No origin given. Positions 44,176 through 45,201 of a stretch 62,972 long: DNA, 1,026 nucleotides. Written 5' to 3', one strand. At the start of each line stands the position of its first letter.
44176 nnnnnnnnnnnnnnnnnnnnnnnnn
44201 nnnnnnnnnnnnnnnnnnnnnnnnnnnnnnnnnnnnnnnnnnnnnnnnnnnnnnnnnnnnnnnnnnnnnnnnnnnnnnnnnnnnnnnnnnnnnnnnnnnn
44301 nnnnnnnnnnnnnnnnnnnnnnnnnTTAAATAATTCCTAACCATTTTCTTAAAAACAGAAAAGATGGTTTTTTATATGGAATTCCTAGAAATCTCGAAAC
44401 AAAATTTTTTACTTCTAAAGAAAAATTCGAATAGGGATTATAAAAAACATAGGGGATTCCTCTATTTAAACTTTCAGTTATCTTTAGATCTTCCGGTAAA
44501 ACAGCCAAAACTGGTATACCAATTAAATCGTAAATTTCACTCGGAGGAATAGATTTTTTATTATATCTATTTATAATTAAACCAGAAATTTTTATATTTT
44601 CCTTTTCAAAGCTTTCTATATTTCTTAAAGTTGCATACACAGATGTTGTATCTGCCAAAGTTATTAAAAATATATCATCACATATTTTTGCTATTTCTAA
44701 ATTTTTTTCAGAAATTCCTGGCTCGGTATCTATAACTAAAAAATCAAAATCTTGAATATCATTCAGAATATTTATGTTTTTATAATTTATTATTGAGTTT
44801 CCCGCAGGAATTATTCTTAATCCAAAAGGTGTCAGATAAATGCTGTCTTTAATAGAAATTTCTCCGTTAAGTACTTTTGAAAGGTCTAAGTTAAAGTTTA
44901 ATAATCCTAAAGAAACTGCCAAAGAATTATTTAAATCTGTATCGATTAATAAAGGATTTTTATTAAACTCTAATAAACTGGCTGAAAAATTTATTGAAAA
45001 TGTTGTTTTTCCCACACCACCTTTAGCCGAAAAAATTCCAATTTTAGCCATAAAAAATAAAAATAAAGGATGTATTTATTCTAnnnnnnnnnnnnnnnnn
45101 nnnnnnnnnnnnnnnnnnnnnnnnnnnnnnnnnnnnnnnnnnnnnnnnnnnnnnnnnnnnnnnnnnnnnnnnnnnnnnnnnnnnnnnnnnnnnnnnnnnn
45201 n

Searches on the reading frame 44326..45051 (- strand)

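Call 8: search_protein_families(library=pfam, proteins=[window:44326-45051:-], max_evalue=0.01)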
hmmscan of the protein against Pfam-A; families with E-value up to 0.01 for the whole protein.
window:44326-45051:- (241 aa): 8 families
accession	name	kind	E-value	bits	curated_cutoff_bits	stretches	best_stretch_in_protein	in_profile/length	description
PF01656.29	CbiA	-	6e-16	59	25.4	1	5-200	2-124/125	CobQ/CobB/MinD/ParA nucleotide binding domain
PF10609.15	ParA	-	1e-15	58.3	27.1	1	3-212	5-236/246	NUBPL iron-transfer P-loop NTPase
PF13614.12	AAA_31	-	3.1e-14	53.8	27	1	3-128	3-144/177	AAA domain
PF02374.21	ArsA_ATPase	-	2e-11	44.1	24.3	1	4-48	3-47/305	Anion-transporting ATPase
PF13500.12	AAA_26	-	3.4e-07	30.8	27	1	116-192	119-195/198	AAA domain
PF00142.24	Fer4_NifH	-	2.3e-06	27.7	25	1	121-197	137-220/271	4Fe-4S iron sulfur cluster binding proteins, NifH/frxC family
PF06564.18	CBP_BcsQ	-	0.0003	20.8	21.3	1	1-176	1-184/234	Cellulose biosynthesis protein BcsQ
PF07015.17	VirC1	-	0.0095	15.7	24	0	1-44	1-44/231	VirC1 protein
